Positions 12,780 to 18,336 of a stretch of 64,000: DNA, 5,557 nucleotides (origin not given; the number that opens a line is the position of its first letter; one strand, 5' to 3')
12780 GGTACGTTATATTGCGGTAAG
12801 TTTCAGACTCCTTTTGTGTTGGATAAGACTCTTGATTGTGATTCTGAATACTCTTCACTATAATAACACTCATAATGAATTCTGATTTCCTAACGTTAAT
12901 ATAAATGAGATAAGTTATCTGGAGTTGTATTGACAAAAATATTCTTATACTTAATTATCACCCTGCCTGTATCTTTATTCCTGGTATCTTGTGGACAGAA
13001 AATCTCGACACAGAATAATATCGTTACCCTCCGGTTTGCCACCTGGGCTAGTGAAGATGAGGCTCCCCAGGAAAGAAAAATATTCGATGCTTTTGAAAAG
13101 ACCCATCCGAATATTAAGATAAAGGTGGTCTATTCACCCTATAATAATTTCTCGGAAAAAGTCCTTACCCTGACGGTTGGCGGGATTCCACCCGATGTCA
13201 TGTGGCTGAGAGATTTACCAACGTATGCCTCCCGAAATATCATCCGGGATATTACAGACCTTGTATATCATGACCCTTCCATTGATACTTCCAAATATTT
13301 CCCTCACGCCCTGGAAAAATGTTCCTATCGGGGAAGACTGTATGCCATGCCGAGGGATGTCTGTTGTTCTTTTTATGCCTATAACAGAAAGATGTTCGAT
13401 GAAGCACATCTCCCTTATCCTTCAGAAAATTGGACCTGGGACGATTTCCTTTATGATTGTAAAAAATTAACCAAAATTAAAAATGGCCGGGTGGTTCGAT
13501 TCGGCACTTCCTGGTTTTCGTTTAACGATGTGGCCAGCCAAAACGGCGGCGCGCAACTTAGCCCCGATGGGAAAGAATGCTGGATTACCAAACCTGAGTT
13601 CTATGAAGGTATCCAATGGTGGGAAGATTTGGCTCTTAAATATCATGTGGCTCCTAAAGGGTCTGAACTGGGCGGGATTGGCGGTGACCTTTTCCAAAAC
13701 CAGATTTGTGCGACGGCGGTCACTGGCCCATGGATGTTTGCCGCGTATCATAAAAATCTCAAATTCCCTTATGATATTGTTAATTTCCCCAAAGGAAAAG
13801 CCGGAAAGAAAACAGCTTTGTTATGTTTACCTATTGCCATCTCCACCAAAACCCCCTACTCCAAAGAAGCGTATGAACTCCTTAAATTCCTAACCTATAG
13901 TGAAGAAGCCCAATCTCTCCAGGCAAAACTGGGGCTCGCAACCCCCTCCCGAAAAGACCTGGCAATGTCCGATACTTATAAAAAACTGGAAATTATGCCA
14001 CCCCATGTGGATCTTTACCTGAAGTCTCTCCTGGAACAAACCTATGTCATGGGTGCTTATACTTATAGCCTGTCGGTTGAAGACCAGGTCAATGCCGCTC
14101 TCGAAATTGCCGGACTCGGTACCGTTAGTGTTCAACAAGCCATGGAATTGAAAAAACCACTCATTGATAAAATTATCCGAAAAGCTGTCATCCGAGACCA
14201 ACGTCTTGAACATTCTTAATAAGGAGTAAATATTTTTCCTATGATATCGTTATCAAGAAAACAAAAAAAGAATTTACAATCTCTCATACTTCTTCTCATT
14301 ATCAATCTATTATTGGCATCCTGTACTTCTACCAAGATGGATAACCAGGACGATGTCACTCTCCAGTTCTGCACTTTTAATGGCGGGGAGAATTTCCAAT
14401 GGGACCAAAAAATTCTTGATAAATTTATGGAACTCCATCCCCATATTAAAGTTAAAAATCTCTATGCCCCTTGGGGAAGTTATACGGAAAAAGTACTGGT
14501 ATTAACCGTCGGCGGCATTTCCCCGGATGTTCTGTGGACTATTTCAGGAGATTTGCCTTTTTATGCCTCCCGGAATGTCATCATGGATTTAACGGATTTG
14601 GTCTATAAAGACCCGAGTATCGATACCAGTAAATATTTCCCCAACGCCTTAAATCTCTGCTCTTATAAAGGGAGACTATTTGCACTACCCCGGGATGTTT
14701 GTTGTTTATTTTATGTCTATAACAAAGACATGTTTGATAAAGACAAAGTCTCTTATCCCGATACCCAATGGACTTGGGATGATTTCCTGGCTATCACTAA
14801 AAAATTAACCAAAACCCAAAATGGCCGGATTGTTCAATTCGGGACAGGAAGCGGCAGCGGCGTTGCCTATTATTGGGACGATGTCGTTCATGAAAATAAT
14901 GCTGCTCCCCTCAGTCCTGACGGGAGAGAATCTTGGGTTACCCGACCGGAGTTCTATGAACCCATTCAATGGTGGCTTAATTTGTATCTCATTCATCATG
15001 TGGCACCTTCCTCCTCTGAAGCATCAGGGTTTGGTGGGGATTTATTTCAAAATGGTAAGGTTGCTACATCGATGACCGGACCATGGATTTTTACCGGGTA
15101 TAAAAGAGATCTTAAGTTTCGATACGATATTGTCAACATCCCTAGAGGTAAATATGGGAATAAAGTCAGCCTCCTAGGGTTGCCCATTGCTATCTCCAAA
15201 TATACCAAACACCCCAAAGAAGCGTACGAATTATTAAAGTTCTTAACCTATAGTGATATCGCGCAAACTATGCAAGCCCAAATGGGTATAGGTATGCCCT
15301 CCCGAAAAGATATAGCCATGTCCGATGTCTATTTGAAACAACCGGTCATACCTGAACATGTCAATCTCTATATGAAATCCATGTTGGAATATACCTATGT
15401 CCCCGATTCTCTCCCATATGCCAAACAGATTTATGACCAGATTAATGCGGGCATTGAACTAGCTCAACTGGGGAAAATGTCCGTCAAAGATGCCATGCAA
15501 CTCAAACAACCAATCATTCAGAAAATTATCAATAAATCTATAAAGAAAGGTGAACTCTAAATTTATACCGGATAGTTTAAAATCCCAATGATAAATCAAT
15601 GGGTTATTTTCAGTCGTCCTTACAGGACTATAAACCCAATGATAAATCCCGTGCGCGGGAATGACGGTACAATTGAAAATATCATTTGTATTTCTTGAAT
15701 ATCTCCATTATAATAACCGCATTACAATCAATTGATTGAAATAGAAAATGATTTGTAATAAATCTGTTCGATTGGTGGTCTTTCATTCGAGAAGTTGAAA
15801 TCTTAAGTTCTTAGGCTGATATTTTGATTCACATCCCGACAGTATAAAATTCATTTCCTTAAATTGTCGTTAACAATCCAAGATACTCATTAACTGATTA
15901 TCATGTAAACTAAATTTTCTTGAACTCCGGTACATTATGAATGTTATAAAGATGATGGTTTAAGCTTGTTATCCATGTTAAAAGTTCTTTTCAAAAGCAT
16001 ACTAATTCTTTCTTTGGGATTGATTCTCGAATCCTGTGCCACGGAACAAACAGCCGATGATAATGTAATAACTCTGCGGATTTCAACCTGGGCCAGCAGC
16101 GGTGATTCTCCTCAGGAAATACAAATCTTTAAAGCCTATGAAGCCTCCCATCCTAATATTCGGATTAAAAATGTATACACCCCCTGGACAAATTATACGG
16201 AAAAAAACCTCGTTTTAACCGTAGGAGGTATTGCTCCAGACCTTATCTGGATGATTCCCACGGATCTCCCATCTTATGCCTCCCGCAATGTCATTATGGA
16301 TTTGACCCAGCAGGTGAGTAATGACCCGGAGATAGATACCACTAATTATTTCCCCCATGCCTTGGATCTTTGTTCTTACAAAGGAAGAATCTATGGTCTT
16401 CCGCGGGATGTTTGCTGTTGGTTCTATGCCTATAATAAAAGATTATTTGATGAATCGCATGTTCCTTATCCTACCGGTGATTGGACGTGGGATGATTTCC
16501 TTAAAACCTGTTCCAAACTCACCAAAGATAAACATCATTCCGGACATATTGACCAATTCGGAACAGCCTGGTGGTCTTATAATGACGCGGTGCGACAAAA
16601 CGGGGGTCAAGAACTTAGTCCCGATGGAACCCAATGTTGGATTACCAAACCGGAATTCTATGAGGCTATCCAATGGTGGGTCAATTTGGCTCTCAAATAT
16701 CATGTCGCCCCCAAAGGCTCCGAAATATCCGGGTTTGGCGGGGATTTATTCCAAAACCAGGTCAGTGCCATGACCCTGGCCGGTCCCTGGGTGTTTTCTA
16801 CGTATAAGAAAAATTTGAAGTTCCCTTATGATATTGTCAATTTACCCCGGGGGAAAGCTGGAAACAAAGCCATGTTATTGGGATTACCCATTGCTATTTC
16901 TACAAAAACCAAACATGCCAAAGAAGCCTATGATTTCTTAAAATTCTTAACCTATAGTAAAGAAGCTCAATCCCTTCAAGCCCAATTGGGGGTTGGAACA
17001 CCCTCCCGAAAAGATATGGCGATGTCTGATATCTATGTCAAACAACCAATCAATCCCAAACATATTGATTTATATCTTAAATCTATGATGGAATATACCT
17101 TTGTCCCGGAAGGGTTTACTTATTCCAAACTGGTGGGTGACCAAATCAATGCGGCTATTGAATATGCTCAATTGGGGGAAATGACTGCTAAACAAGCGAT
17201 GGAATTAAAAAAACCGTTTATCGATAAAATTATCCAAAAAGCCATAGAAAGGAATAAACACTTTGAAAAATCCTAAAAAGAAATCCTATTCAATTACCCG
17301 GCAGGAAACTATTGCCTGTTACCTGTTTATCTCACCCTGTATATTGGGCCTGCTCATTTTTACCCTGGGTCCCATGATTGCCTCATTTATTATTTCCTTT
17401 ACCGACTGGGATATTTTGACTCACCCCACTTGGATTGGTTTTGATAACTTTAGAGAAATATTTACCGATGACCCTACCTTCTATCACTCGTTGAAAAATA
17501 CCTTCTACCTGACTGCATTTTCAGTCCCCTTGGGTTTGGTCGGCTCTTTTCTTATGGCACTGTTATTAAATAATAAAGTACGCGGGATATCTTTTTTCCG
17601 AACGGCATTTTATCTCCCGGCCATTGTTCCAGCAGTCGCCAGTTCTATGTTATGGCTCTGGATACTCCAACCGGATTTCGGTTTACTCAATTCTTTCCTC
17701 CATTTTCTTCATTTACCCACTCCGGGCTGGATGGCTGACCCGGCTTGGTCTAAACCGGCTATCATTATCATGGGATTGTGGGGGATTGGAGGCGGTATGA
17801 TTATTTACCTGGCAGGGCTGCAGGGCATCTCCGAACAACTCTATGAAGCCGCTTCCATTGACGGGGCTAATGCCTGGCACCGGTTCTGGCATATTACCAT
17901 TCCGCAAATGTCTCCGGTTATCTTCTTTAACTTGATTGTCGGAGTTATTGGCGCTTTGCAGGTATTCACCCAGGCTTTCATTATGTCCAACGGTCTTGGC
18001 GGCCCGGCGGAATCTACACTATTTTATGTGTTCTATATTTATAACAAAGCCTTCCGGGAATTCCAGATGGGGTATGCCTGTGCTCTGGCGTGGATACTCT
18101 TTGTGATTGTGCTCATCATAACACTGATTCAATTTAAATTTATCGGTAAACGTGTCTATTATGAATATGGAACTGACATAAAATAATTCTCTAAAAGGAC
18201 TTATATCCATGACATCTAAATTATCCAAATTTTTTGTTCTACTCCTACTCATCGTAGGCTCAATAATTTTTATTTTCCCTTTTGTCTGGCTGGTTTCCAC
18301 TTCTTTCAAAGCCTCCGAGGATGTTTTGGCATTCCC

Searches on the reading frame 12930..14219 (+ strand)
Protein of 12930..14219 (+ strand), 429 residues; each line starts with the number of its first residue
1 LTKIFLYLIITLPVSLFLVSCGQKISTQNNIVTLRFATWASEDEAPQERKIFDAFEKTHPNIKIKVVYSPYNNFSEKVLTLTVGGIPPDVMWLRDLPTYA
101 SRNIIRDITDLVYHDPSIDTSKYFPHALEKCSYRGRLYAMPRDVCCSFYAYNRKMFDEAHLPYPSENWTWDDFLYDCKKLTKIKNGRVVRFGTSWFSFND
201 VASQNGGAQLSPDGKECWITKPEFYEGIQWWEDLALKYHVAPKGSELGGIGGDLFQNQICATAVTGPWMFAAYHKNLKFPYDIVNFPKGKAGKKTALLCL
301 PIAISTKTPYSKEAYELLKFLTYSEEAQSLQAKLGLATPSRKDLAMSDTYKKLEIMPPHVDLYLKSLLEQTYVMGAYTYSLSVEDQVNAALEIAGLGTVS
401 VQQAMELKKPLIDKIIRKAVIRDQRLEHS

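Call 24: search_protein_families(library=pfam, proteins=[window:12930-14219:+], max_evalue=0.00001)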
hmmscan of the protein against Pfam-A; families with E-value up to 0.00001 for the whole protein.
window:12930-14219:+ (429 aa): 2 families
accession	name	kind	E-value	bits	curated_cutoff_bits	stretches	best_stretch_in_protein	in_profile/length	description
PF13416.11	SBP_bac_8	-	7.1e-33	115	27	1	50-357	1-278/279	Bacterial extracellular solute-binding protein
PF01547.30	SBP_bac_1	-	1.1e-32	114.7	26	1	45-324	7-303/307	Bacterial extracellular solute-binding protein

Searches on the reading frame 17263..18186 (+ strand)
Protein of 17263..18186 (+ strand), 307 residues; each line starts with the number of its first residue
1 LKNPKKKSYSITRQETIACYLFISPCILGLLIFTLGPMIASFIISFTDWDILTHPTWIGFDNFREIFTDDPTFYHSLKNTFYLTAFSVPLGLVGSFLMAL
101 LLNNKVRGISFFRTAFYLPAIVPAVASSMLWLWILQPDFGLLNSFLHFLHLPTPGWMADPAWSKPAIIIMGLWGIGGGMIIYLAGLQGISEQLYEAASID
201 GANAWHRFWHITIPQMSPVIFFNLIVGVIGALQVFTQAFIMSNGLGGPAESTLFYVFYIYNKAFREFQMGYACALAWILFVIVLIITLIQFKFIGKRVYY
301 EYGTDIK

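Call 24: search_protein_families(library=pfam, proteins=[window:17263-18186:+], max_evalue=0.00001)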
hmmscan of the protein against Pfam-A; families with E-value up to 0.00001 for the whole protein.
window:17263-18186:+ (307 aa): 1 family
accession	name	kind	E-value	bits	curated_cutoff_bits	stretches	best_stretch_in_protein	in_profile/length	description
PF00528.27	BPD_transp_1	-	7.7e-16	58.8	26.4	1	91-289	1-174/184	Binding-protein-dependent transport system inner membrane component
